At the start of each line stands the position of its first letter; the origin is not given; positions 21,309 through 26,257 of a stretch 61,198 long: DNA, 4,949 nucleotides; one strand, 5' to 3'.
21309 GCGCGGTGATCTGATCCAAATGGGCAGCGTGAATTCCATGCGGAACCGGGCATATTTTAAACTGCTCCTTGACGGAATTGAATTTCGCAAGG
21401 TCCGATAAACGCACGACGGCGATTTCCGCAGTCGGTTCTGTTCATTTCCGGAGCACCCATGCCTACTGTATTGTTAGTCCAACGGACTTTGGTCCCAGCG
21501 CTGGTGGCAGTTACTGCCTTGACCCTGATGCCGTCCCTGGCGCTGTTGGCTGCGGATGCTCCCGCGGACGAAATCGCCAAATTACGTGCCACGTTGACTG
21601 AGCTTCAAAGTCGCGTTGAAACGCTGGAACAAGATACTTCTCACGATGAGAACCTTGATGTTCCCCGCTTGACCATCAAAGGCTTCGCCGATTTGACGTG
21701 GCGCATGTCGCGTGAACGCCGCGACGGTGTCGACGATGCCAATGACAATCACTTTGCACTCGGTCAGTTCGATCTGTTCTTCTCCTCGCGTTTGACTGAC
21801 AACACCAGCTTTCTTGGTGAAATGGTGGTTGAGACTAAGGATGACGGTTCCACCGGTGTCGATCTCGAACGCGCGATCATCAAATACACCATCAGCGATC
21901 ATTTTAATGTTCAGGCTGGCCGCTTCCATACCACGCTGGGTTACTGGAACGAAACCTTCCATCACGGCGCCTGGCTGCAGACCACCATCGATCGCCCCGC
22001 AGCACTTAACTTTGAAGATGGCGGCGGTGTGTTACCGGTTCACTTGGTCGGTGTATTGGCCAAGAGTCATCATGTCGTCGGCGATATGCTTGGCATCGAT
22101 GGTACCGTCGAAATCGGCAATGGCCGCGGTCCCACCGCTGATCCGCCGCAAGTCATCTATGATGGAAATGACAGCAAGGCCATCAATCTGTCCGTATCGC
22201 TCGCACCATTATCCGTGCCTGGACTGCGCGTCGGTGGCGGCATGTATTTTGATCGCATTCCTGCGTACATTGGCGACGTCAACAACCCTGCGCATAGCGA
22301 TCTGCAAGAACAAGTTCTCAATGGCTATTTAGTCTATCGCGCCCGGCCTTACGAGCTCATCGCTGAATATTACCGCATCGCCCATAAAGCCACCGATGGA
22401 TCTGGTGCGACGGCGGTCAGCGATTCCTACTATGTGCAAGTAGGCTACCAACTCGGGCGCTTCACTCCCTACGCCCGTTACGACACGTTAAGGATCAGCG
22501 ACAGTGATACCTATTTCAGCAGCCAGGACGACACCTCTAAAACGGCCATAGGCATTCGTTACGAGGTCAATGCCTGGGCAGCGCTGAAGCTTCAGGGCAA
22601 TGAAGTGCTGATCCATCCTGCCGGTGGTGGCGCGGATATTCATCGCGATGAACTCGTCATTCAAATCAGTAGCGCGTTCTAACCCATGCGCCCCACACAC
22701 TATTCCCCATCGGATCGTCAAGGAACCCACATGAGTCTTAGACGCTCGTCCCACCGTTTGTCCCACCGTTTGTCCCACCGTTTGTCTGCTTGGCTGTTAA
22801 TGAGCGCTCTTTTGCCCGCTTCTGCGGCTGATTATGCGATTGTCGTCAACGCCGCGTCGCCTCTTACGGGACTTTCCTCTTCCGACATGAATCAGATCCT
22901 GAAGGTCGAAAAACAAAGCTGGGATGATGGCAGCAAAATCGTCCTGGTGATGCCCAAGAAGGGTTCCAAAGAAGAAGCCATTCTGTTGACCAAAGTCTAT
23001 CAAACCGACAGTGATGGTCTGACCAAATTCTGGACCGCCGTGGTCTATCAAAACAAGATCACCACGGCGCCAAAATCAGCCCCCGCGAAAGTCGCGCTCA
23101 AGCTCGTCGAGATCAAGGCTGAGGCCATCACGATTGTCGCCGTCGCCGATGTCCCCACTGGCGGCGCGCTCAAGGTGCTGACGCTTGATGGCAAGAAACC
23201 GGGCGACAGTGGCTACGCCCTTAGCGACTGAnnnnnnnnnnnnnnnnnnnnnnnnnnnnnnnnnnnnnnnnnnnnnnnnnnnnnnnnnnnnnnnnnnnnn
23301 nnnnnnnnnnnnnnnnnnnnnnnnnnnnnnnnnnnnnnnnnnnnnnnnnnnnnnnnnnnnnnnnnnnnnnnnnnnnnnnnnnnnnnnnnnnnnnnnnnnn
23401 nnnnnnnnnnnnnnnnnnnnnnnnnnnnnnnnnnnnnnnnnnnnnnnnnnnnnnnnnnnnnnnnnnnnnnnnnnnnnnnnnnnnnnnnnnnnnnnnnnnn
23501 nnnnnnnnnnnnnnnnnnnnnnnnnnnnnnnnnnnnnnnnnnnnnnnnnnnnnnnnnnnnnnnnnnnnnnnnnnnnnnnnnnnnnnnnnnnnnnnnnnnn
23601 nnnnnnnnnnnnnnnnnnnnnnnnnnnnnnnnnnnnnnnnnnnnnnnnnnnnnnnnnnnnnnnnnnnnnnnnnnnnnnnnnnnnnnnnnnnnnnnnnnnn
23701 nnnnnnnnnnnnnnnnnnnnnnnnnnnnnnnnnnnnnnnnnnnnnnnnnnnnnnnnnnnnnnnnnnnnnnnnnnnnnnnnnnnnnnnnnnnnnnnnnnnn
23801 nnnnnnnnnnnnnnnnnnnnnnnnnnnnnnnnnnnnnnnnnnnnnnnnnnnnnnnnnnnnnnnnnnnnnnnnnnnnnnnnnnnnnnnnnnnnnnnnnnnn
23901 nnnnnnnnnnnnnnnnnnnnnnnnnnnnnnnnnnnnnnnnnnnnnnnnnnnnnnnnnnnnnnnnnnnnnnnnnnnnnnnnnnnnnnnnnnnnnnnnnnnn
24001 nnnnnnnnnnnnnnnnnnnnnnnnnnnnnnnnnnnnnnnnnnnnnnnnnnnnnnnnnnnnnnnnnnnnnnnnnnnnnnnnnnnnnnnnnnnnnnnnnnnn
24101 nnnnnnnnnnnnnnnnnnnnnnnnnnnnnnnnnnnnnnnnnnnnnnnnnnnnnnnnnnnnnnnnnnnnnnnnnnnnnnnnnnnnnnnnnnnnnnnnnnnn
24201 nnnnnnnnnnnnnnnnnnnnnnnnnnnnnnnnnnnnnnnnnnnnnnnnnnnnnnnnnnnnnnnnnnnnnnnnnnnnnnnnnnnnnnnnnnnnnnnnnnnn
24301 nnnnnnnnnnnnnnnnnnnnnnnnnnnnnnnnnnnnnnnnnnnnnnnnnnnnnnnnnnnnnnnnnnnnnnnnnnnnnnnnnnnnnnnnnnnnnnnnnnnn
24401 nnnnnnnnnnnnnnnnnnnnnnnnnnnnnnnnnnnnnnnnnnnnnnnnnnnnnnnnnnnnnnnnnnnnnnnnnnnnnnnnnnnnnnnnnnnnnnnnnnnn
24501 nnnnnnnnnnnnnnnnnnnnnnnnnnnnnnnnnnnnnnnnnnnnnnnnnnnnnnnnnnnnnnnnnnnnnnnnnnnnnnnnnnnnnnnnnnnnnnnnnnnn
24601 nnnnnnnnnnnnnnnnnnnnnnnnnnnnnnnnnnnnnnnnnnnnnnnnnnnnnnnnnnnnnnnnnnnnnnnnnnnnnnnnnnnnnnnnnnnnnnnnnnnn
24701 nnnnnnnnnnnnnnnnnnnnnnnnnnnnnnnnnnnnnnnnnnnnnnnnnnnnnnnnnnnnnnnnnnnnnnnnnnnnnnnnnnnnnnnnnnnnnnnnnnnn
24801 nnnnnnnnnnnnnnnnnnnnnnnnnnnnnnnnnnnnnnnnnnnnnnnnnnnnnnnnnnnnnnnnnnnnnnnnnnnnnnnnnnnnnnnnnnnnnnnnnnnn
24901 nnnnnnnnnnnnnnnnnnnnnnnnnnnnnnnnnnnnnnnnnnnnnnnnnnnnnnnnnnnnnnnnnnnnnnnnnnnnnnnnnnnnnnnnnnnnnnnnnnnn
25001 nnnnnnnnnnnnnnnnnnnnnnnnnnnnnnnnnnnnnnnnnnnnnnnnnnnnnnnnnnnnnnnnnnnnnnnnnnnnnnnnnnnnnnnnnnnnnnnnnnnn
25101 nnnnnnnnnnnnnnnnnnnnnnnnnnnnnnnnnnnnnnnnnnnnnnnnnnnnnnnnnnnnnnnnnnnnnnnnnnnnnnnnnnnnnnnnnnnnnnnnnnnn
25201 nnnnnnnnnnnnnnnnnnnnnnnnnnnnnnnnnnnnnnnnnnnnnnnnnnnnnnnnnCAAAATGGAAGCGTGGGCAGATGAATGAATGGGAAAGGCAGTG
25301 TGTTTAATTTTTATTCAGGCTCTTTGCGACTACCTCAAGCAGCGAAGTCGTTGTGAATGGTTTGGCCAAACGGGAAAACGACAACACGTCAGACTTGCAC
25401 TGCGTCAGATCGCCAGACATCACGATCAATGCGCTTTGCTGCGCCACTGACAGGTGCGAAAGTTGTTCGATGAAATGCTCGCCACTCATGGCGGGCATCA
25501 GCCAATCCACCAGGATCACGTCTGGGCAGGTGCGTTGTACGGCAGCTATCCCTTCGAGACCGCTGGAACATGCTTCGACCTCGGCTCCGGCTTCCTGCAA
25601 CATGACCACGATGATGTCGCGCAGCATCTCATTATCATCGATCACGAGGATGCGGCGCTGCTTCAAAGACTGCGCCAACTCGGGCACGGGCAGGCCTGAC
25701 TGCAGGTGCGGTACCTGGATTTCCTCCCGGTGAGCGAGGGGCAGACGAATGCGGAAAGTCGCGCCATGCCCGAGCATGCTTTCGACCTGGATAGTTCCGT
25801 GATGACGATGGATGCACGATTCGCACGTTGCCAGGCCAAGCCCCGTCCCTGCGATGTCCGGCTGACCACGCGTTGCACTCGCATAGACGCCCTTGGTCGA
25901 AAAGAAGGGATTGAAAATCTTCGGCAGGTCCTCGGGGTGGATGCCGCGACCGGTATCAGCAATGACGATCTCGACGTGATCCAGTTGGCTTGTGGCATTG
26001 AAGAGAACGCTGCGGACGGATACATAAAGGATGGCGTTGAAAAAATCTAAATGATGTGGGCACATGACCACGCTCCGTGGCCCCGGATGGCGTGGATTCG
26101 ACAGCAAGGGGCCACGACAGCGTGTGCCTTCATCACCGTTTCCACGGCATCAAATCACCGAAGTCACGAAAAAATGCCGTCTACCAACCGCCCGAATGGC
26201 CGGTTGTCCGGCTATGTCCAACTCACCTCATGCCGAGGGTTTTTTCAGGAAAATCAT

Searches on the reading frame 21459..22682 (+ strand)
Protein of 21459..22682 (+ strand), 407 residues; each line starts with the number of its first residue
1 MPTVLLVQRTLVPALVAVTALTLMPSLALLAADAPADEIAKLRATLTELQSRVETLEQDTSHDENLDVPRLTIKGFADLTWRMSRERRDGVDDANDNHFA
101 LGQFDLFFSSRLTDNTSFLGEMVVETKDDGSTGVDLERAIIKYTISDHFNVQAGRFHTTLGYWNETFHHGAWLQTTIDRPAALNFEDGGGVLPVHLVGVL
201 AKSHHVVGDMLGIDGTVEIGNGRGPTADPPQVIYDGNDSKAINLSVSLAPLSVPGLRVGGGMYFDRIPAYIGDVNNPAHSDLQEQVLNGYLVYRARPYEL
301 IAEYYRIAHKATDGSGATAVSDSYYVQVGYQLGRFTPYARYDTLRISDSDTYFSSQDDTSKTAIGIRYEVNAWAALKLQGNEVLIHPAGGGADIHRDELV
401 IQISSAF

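Call 6: search_protein_families(library=pfam, proteins=[window:21459-22682:+], max_evalue=0.01)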
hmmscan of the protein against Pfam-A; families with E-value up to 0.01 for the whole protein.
window:21459-22682:+ (407 aa): 1 family
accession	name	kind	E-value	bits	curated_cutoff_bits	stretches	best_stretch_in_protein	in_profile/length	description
PF07396.17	Porin_O_P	-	0.00042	20.1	20.9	0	272-332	220-275/370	Phosphate-selective porin O and P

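Call 25: search_protein_families(library=ncbifam, proteins=[window:21459-22682:+], max_evalue=0.1)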
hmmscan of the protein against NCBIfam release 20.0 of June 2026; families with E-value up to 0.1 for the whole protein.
window:21459-22682:+ (407 aa): 0 families

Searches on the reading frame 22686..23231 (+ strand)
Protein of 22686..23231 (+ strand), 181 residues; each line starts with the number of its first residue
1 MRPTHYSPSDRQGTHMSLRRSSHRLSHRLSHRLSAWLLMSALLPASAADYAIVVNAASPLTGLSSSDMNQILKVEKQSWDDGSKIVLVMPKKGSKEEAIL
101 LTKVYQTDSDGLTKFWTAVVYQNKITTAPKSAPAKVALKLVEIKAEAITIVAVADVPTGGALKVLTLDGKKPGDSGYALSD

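Call 13: search_protein_families(library=pfam, proteins=[window:22686-23231:+], max_evalue=0.001)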
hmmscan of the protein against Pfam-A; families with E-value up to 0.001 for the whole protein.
window:22686-23231:+ (181 aa): 0 families

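Call 25: search_protein_families(library=ncbifam, proteins=[window:22686-23231:+], max_evalue=0.1)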
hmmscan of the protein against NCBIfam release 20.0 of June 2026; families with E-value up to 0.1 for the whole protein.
window:22686-23231:+ (181 aa): 1 family
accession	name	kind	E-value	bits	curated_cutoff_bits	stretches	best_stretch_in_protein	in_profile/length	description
NF041156.1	FolD_Thplmales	equivalog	0.065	12.4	480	1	99-156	106-164/277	bifunctional methylenetetrahydrofolate dehydrogenase/methenyltetrahydrofolate cyclohydrolase FolD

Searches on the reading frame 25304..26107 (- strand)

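Call 6: search_protein_families(library=pfam, proteins=[window:25304-26107:-], max_evalue=0.01)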
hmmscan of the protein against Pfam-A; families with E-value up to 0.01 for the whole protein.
window:25304-26107:- (267 aa): 2 families
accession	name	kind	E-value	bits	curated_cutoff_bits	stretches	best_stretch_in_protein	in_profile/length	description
PF02518.31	HATPase_c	-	3.7e-19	69.6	26.4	1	41-125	35-110/111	Histidine kinase-, DNA gyrase B-, and HSP90-like ATPase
PF00072.30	Response_reg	-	2.2e-14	54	30.2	1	153-259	1-109/111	Response regulator receiver domain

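Call 25: search_protein_families(library=ncbifam, proteins=[window:25304-26107:-], max_evalue=0.1)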
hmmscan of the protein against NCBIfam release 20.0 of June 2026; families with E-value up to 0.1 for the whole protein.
window:25304-26107:- (267 aa): 146 families (the best 25 are shown)
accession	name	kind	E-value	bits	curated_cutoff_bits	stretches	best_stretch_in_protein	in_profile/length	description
NF052574.1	HisKinEspCMyxo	equivalog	1.1e-30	106.5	1200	1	42-261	565-780/785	serine histidine kinase EspC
TIGR02956.1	TMAO_torS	equivalog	4.4e-30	104.5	676.5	1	24-265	590-821/967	TMAO reductase system sensor histidine kinase/response regulator TorS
NF046026.1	HisKinCckACaul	equivalog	1.6e-25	89.4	1000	1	36-264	454-676/678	cell cycle histidine kinase CckA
NF008099.0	PRK10841.1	equivalog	2.8e-25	88.2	920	2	24-131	596-697/949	two-component system sensor histidine kinase RcsC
NF011874.0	PRK15347.1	equivalog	8.2e-25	87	852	2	24-134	524-621/921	two component system sensor kinase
NF041832.1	near_NosP_CTERM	subfamily_domain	8.9e-25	87.5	400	1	24-252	131-358/370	NahK/ErcS family hybrid sensor histidine kinase/response regulator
NF052573.1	HisKinEspAMyxo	equivalog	1e-24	86.7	1400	1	40-261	537-747/755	serine histidine kinase EspA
NF038297.2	hybrid_HK_HrmK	equivalog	5.1e-24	84.9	725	1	22-238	361-583/607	hybrid histidine kinase/response regulator HrmK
NF046020.1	HisKinCckABruc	equivalog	1.5e-23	82.7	1000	1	39-262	632-865/868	cell cycle histidine kinase CckA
NF010411.0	PRK13837.1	equivalog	3.6e-23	81.5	647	1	43-266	606-814/828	two-component system VirA-like sensor kinase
NF008302.0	PRK11091.1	equivalog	2.1e-22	79.2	838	1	34-264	419-643/779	aerobic respiration two-component sensor histidine kinase ArcB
NF008543.0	PRK11466.1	equivalog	4.5e-22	77.8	982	1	24-220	572-752/914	TMAO reductase system sensor histidine kinase/response regulator TorS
NF041947.1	LuxQ_Vibrio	equivalog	4.8e-21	74.4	1200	1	36-210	614-782/843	quorum-sensing autoinducer 2 sensor kinase/phosphatase LuxQ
NF008468.0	PRK11360.1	equivalog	5.9e-21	74.5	646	1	38-129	534-613/616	two-component system sensor histidine kinase AtoS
NF007688.0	PRK10364.1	equivalog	7.7e-20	71.1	479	1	24-127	362-454/460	two-component system sensor histidine kinase ZraS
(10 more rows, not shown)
